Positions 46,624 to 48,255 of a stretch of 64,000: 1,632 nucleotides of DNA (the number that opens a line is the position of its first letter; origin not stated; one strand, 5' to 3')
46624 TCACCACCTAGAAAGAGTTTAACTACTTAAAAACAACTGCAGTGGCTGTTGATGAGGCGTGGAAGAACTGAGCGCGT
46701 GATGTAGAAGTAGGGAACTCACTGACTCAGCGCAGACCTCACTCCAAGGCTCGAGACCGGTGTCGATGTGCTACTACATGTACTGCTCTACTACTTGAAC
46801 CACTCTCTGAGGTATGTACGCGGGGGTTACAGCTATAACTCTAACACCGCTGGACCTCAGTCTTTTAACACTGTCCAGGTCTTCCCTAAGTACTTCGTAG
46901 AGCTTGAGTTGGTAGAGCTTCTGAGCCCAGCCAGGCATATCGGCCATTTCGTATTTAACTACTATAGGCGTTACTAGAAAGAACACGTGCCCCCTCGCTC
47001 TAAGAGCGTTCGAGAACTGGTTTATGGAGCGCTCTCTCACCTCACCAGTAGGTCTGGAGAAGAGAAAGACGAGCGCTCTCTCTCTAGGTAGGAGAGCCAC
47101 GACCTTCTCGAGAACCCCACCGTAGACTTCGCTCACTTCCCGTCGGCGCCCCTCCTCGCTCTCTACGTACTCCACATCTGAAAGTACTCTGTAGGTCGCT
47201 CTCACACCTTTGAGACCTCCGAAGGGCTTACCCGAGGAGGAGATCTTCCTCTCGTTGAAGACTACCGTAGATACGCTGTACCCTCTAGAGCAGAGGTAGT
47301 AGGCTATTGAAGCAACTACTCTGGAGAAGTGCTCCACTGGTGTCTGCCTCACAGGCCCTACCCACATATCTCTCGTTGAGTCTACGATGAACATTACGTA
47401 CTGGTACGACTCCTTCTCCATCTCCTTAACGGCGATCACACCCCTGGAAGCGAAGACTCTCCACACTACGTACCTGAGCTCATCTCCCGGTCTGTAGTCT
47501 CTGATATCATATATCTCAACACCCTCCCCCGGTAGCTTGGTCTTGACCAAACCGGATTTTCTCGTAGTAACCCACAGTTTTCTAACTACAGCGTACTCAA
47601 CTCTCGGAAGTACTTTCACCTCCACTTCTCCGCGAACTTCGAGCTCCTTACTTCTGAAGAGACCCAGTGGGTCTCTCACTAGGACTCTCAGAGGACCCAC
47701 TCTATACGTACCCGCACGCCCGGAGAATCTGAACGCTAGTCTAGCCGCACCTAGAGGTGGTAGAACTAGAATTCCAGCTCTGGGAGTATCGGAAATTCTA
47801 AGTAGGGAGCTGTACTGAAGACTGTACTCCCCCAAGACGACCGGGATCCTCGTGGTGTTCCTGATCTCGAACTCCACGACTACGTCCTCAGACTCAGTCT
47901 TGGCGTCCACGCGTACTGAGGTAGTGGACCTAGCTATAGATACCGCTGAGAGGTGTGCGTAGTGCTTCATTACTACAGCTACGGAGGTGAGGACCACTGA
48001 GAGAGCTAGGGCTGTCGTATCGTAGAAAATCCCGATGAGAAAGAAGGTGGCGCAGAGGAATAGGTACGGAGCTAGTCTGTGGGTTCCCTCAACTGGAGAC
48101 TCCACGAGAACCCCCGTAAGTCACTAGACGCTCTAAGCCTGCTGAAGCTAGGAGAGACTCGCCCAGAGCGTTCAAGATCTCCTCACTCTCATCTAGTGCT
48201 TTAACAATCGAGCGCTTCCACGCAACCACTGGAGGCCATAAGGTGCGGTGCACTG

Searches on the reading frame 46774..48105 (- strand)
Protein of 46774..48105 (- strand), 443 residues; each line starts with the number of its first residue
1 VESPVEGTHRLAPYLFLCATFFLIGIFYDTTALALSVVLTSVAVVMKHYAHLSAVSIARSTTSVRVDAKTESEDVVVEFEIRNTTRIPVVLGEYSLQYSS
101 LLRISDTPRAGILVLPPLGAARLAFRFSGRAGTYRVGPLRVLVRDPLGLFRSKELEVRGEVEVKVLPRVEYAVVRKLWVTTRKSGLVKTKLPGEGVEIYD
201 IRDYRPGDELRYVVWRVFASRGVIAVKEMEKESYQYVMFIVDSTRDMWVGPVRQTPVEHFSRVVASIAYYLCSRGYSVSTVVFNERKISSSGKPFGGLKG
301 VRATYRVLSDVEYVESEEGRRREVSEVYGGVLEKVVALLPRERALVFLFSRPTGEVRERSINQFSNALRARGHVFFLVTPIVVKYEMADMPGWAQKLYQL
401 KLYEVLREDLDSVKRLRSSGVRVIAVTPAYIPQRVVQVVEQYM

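Call 80: search_protein_families(library=pfam, proteins=[window:46774-48105:-], max_evalue=0.0001)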
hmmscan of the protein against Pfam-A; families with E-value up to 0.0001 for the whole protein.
window:46774-48105:- (443 aa): 1 family
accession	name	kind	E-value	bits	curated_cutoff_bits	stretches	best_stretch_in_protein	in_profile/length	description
PF01882.25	DUF58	-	6.5e-11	42.3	23.4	1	200-287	1-88/216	Protein of unknown function DUF58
